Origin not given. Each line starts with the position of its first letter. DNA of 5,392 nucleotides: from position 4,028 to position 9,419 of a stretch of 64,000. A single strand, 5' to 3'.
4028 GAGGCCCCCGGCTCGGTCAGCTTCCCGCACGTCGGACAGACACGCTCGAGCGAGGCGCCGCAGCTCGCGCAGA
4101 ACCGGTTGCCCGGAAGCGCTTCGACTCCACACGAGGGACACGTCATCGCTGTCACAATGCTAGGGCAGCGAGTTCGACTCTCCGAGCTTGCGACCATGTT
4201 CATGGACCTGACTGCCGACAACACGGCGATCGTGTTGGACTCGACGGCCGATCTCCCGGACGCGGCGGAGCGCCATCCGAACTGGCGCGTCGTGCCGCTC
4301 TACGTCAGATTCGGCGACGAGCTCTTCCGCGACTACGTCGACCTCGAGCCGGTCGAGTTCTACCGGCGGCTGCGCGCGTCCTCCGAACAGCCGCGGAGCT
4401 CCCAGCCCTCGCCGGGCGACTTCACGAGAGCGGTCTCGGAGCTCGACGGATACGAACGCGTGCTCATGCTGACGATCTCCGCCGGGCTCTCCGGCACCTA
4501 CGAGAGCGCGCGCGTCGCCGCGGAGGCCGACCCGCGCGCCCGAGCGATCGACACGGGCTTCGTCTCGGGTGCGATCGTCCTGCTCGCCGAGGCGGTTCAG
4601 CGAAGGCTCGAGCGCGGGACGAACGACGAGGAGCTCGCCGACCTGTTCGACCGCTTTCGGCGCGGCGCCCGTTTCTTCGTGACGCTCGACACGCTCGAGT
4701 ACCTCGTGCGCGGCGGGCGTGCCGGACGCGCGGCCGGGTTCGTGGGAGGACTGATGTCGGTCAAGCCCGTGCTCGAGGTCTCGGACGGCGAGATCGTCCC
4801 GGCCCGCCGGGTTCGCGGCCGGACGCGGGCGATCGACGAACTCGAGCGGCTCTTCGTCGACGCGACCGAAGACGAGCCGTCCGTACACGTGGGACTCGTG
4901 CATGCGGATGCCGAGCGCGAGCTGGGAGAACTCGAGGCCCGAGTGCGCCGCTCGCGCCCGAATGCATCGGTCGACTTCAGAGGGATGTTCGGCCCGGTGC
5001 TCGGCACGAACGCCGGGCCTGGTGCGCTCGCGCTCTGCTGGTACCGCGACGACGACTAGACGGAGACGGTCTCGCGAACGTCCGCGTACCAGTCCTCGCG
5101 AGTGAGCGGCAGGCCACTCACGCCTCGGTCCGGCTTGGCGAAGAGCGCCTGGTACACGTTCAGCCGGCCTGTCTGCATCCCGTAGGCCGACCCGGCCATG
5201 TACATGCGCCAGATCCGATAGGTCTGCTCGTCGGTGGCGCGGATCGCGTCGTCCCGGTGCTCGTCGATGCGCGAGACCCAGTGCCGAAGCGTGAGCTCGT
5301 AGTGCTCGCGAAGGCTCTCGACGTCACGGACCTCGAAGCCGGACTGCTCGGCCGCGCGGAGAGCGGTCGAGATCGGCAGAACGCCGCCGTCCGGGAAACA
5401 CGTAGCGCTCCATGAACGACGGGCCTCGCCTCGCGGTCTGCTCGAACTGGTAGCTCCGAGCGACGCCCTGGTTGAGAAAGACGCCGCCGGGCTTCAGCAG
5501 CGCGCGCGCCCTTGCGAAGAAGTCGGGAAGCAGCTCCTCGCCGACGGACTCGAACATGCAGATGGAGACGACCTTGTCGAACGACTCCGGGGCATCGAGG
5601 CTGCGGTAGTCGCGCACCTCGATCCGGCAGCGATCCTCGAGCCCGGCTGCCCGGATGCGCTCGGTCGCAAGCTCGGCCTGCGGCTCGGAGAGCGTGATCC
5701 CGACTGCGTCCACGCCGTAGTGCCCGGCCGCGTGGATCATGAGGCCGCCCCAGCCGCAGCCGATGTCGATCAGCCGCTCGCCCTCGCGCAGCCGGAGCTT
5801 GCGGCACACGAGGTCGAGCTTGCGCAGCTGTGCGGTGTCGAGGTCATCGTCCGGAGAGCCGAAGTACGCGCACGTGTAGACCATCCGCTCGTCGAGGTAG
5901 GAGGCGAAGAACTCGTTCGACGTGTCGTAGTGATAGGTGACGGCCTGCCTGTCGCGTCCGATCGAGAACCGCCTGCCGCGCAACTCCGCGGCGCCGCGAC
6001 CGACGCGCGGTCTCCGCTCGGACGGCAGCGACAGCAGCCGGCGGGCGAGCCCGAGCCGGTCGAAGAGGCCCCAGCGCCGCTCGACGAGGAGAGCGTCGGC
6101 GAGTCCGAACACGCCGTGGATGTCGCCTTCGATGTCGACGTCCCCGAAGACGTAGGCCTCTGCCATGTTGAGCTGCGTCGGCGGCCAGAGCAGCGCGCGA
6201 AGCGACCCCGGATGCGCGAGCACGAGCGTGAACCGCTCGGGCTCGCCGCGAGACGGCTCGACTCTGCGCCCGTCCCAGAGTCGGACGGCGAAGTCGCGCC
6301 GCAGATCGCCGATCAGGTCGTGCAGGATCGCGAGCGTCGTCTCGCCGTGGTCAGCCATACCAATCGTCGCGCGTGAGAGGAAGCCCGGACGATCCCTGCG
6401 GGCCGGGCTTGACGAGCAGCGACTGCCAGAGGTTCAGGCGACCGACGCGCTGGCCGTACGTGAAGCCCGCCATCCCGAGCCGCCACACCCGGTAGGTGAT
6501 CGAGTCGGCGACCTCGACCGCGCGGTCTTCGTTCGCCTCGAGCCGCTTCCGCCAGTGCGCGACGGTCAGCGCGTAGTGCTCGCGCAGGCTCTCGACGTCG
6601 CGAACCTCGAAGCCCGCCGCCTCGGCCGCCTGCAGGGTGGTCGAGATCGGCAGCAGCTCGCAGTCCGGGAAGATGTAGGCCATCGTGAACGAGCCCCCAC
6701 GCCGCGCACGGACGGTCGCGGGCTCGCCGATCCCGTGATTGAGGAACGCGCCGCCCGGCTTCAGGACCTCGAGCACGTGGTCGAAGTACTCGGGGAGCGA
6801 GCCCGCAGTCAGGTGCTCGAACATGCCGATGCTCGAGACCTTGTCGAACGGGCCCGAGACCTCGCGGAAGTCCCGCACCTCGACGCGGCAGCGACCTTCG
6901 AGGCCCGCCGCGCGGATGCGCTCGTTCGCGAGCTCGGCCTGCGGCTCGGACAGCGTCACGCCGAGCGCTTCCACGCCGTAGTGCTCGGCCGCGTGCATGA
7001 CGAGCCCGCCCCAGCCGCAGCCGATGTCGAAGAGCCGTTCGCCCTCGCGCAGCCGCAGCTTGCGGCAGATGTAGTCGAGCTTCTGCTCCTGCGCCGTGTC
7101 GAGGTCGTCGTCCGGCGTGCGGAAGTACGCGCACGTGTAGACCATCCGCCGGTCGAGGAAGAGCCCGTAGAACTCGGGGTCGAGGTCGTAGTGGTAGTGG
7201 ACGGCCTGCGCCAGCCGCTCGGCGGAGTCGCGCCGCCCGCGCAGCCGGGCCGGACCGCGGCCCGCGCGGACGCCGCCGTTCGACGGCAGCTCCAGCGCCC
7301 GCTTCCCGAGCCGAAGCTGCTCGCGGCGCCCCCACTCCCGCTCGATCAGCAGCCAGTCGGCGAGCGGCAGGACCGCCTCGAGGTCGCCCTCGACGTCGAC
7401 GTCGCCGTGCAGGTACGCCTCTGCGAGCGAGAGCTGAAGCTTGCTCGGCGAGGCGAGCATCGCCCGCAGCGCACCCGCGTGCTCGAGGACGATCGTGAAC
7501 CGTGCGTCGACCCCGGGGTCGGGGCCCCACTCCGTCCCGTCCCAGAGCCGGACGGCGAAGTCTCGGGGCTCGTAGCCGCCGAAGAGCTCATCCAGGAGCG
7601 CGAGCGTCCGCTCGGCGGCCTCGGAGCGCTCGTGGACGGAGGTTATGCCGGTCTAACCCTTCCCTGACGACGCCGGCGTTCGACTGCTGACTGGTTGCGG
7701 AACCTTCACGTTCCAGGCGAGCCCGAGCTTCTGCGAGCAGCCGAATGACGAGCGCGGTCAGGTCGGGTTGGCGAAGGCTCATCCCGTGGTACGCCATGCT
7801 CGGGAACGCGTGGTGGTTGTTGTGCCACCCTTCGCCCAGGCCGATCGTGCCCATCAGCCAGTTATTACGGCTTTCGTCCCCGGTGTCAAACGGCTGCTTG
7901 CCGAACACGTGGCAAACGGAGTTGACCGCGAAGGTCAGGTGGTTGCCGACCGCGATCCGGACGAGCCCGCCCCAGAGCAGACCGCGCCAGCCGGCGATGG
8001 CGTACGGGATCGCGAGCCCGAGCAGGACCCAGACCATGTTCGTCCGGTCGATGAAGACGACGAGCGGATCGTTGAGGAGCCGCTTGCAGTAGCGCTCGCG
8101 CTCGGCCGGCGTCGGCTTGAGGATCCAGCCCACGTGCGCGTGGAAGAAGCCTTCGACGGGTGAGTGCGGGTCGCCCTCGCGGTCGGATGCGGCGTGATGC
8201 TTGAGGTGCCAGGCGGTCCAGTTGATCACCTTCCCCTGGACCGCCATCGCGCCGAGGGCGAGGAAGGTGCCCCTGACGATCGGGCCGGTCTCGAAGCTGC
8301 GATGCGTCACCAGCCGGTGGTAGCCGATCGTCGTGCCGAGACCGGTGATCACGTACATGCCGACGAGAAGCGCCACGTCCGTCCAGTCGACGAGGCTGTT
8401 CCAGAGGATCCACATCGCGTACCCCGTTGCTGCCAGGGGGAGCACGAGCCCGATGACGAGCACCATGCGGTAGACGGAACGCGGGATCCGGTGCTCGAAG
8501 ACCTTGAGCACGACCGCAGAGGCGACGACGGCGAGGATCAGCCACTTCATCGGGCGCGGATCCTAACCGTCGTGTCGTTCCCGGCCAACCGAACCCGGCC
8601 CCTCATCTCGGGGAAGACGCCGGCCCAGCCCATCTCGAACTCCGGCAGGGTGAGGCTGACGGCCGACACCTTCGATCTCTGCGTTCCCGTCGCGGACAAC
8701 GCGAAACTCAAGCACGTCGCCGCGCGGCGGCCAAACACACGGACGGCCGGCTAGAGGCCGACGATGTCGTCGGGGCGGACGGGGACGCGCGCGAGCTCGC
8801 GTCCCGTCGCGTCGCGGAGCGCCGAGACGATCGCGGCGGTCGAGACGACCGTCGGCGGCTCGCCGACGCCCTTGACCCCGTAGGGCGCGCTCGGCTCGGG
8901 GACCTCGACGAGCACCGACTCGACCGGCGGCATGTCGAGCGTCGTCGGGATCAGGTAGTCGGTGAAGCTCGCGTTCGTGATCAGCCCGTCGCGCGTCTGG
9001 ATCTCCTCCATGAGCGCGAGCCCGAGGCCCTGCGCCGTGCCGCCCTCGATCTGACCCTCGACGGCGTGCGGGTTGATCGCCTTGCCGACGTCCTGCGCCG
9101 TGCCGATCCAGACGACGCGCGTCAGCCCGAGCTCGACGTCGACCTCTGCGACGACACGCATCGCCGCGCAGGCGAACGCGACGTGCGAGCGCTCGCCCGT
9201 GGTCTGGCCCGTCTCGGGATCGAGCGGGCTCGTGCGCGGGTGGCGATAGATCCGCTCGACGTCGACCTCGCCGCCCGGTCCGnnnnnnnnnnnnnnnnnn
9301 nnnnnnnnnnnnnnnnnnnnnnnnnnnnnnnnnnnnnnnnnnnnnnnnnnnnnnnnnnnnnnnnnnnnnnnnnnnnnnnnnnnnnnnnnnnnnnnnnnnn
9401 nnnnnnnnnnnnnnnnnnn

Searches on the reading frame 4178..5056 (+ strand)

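Call 54: search_protein_families(library=pfam, proteins=[window:4178-5056:+], max_evalue=0.001)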
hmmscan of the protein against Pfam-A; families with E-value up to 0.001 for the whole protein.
window:4178-5056:+ (293 aa): 1 family
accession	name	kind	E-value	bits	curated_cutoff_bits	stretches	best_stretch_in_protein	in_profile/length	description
PF02645.21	DegV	-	6.1e-69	232.9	27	1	16-290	2-279/280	Uncharacterised protein, DegV family COG1307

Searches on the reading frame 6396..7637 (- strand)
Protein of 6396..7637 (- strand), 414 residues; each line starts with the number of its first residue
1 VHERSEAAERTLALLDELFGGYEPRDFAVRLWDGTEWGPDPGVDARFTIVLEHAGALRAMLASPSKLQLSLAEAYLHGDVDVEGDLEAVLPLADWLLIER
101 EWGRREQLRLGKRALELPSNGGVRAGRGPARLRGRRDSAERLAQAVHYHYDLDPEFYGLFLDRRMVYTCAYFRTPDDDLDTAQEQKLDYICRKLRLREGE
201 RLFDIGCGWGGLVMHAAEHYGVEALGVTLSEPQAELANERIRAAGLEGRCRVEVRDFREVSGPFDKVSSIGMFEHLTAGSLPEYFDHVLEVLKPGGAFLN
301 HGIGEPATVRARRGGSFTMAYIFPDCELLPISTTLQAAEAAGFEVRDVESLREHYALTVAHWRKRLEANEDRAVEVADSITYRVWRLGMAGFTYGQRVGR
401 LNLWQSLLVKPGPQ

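Call 54: search_protein_families(library=pfam, proteins=[window:6396-7637:-], max_evalue=0.001)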
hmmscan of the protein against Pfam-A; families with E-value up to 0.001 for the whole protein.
window:6396-7637:- (414 aa): 7 families
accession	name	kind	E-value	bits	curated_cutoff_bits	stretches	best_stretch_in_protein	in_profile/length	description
PF02353.26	CMAS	-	2.9e-81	273.2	27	1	140-405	4-272/273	Mycolic acid cyclopropane synthetase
PF13649.12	Methyltransf_25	-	4.2e-15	56.6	27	1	204-296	3-97/97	Methyltransferase domain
PF08242.18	Methyltransf_12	-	3.7e-12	47.3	30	1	204-297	2-97/98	Methyltransferase domain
PF08241.18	Methyltransf_11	-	4e-10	40.6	21.2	1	204-299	2-94/95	Methyltransferase domain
PF13489.12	Methyltransf_23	-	2.1e-09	37.8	27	1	195-346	19-162/164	Methyltransferase domain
PF13847.12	Methyltransf_31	-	1.6e-08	34.8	27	1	197-299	2-108/145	Methyltransferase domain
PF25371.1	DUF7884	-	1.1e-07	32.4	27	1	17-90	4-75/90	Domain of unknown function (DUF7884)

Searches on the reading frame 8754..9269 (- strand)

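Call 54: search_protein_families(library=pfam, proteins=[window:8754-9269:-], max_evalue=0.001)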
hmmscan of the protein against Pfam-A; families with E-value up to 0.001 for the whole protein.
window:8754-9269:- (172 aa): 1 family
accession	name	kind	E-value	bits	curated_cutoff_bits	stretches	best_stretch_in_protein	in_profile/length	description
PF20256.3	MoCoBD_2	-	1.3e-27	97.4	27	1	8-114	183-283/283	Molybdopterin cofactor-binding domain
